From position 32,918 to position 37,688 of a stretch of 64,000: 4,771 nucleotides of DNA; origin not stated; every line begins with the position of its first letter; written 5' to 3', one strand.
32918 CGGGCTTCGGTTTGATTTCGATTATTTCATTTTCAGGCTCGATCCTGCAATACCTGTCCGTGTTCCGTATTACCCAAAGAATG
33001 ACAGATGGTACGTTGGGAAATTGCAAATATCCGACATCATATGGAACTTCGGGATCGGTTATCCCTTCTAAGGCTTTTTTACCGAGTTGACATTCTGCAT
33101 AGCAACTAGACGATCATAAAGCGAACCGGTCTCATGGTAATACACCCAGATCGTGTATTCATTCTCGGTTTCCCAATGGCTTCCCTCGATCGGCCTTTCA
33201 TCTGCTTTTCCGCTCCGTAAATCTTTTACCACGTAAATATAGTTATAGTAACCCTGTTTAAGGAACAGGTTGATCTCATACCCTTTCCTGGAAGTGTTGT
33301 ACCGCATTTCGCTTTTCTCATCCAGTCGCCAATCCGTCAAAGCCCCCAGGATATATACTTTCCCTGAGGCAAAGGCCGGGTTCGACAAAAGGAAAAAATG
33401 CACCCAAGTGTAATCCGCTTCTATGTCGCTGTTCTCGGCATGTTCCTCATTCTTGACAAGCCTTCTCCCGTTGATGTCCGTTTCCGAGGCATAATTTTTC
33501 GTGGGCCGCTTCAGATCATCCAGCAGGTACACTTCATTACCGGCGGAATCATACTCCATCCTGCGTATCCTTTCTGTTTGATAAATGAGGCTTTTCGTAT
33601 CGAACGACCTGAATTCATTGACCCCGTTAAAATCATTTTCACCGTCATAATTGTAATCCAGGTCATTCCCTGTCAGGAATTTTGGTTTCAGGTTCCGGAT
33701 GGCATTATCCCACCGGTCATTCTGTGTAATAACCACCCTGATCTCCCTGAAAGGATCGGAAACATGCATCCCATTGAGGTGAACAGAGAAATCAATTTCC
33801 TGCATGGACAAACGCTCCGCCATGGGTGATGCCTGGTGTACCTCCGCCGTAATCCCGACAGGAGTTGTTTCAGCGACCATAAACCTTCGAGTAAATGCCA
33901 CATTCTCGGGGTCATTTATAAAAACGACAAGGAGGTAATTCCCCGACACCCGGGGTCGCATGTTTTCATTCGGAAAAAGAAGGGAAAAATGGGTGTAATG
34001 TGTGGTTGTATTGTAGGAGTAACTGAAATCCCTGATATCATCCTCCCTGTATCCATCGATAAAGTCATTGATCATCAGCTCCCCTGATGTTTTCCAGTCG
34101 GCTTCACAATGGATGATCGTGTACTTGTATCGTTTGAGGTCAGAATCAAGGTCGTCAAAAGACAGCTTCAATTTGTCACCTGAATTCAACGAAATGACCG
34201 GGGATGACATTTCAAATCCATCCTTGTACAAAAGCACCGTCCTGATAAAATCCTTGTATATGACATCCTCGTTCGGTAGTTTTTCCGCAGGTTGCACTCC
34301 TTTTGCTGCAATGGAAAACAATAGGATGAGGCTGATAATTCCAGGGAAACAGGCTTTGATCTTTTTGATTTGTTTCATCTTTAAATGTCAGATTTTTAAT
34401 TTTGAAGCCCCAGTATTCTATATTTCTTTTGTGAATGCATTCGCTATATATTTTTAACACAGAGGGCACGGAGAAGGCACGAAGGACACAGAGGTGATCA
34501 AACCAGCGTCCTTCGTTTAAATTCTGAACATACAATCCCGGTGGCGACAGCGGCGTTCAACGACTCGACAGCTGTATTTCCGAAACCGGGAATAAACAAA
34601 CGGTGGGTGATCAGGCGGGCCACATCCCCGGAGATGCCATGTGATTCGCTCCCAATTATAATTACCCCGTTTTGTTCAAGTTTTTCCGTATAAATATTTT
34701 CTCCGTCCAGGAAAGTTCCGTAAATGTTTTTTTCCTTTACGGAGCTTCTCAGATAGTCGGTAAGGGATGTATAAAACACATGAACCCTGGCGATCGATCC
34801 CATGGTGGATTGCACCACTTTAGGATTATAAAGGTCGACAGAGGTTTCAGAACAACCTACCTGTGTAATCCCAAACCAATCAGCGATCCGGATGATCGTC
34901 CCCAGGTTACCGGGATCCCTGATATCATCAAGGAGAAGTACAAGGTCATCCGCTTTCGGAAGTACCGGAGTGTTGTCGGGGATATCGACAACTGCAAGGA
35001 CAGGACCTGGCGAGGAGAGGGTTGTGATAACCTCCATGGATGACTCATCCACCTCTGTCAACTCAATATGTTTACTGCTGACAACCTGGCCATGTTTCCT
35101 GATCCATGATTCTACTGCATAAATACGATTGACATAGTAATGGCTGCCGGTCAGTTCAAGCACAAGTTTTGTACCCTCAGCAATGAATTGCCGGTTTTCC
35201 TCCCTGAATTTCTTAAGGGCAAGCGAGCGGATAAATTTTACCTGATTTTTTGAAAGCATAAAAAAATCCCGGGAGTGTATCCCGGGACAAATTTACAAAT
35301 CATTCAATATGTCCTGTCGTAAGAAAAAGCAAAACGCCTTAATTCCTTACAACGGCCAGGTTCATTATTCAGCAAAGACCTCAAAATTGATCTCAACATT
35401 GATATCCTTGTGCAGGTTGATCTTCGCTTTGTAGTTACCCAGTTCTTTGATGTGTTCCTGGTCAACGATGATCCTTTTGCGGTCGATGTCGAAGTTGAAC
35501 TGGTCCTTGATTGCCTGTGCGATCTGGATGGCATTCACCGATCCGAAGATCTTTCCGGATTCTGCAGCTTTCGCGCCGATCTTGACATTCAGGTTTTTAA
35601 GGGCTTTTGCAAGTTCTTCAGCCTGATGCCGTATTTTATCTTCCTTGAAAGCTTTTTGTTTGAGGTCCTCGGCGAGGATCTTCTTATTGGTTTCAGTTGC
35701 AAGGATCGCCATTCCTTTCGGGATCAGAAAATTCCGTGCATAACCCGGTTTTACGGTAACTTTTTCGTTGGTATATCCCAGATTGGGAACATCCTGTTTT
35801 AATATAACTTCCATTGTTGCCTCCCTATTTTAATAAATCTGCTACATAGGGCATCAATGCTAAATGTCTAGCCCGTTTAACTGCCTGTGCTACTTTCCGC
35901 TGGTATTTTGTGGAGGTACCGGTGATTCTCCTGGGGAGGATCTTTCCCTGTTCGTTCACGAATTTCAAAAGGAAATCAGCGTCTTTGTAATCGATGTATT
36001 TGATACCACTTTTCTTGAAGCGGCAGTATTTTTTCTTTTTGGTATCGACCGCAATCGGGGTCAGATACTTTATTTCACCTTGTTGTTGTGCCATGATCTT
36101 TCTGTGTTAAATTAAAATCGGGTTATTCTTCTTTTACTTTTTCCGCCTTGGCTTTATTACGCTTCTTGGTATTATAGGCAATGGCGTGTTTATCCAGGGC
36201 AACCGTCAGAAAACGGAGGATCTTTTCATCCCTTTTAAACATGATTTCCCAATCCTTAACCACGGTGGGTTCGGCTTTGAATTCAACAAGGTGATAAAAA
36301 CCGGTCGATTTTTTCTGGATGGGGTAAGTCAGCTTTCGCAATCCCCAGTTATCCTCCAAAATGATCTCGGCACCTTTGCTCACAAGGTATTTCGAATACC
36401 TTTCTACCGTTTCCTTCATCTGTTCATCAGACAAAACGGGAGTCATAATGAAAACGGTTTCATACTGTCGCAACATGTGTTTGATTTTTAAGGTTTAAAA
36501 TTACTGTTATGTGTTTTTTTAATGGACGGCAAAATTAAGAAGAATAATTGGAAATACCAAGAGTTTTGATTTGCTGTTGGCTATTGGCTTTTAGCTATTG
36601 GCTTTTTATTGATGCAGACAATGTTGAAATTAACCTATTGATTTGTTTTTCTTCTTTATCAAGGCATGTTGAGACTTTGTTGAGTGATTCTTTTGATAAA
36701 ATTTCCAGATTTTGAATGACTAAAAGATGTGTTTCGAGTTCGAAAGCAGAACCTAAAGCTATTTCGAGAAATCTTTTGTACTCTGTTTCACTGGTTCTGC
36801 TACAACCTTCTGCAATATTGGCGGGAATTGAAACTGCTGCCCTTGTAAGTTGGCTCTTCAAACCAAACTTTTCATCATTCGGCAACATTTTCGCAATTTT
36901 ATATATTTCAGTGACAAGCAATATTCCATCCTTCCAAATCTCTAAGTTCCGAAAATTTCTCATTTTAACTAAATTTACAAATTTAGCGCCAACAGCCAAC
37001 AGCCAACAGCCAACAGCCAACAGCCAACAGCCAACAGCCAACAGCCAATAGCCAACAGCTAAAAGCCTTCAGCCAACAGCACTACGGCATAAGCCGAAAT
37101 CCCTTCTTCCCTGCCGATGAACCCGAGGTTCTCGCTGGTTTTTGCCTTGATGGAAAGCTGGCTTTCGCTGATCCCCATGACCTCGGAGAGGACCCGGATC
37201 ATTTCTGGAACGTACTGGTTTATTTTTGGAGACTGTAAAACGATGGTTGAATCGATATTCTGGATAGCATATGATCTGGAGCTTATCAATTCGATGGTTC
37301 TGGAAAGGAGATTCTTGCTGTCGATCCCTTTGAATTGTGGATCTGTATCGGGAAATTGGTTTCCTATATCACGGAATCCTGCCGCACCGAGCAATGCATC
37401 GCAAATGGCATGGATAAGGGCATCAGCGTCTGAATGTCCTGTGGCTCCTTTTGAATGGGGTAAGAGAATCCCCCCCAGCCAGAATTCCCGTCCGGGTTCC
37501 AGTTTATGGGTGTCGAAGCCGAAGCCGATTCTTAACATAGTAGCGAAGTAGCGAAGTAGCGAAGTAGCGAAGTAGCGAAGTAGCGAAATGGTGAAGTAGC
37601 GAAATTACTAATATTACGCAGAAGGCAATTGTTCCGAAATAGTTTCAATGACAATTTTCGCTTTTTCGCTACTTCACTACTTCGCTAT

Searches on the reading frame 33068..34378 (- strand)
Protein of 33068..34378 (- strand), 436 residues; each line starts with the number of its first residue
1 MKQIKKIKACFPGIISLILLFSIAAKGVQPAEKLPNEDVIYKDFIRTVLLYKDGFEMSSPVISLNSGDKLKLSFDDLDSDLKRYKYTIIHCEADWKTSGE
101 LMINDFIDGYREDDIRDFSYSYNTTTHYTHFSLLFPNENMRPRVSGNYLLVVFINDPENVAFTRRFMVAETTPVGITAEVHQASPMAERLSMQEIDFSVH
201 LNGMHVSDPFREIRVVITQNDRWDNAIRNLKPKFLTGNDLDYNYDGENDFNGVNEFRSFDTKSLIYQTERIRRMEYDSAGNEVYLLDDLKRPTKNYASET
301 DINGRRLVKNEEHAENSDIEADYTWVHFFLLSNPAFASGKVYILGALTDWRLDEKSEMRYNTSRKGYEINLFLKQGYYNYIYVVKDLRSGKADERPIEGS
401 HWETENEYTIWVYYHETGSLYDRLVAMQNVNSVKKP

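Call 11: search_protein_families(library=ncbifam, proteins=[window:33068-34378:-], max_evalue=0.00001)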
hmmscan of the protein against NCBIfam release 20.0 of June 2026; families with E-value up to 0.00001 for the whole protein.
window:33068-34378:- (436 aa): 1 family
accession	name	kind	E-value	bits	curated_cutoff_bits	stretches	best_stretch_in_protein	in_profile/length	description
NF052315.1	T9SS_plug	equivalog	1.9e-126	422.2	100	1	44-427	2-384/385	type IX secretion system plug protein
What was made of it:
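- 33068..34378 (-): T9SS plug protein gene, downstream in the same conserved neighbourhood. NF052315 422 bits (call 11).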

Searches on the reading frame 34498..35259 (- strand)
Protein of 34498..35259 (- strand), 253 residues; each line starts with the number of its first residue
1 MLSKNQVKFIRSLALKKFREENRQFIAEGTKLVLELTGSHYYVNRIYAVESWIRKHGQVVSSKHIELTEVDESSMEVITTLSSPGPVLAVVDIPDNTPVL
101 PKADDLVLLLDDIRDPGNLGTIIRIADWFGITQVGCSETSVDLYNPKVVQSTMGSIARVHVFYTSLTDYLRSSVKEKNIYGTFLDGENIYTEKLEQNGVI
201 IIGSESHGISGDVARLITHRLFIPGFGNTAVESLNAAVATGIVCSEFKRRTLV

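Call 11: search_protein_families(library=ncbifam, proteins=[window:34498-35259:-], max_evalue=0.00001)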
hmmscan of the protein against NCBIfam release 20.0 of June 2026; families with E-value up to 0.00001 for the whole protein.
window:34498-35259:- (253 aa): 4 families
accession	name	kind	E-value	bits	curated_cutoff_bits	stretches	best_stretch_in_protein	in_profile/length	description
TIGR00186.1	rRNA_methyl_3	equivalog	7.5e-24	84.5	160.15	1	52-249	32-238/240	23S rRNA (guanosine(2251)-2'-O)-methyltransferase RlmB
NF008117.0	PRK10864.1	equivalog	9.5e-13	48.1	267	1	103-250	194-341/344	tRNA/rRNA methyltransferase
NF008386.0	PRK11181.1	equivalog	1.7e-11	43.9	366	1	102-250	92-241/244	23S rRNA (guanosine(2251)-2'-O)-methyltransferase RlmB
NF008295.0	PRK11081.1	equivalog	7.9e-10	38.6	227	1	103-250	17-164/230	tRNA (guanosine(18)-2'-O)-methyltransferase TrmH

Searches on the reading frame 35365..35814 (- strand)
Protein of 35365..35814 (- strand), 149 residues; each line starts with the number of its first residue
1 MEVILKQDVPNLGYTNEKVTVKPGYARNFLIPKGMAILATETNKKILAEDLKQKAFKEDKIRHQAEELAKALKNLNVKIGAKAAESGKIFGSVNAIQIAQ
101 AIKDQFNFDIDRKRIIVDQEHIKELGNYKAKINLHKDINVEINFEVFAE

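Call 11: search_protein_families(library=ncbifam, proteins=[window:35365-35814:-], max_evalue=0.00001)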
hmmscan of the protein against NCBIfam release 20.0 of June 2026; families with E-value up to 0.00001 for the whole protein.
window:35365-35814:- (149 aa): 2 families
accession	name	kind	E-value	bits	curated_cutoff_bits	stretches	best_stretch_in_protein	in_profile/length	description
TIGR00158.1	L9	equivalog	1.9e-34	119.2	58.6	1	1-148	1-147/148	50S ribosomal protein L9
NF011110.0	PRK14538.1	equivalog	7.2e-18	64.1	707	1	1-145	689-831/838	putative bifunctional signaling protein/50S ribosomal protein L9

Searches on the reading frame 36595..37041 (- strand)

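Call 11: search_protein_families(library=ncbifam, proteins=[window:36595-37041:-], max_evalue=0.00001)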
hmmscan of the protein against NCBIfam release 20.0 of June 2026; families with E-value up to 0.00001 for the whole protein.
window:36595-37041:- (148 aa): 3 families
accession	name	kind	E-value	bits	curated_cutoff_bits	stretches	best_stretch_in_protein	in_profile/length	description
NF008911.0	PRK12275.1-2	subfamily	3.6e-34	117.8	137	1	27-142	1-116/118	hypothetical protein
TIGR02436.1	TIGR02436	subfamily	4.9e-33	113.6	24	1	35-141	1-108/109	four helix bundle protein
NF008912.0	PRK12275.1-6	subfamily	4.7e-27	94.3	124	1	29-146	2-112/117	hypothetical protein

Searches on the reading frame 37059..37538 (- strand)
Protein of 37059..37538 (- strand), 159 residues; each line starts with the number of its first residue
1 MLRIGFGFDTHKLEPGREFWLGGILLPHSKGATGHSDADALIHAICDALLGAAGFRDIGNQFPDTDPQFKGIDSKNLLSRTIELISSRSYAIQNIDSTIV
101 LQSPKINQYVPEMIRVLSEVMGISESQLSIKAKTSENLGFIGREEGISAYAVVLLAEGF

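Call 11: search_protein_families(library=ncbifam, proteins=[window:37059-37538:-], max_evalue=0.00001)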
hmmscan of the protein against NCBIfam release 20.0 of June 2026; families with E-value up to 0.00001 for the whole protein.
window:37059-37538:- (159 aa): 2 families
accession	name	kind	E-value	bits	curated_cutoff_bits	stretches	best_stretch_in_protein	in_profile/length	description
NF006899.0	PRK09382.1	equivalog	6.2e-60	203.3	417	1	2-155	226-379/387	bifunctional 2-C-methyl-D-erythritol 4-phosphate cytidylyltransferase/2-C-methyl-D-erythritol 2,4-cyclodiphosphate synthase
TIGR00151.1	ispF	equivalog_domain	2e-58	196.8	116.45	1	3-156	1-154/155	2-C-methyl-D-erythritol 2,4-cyclodiphosphate synthase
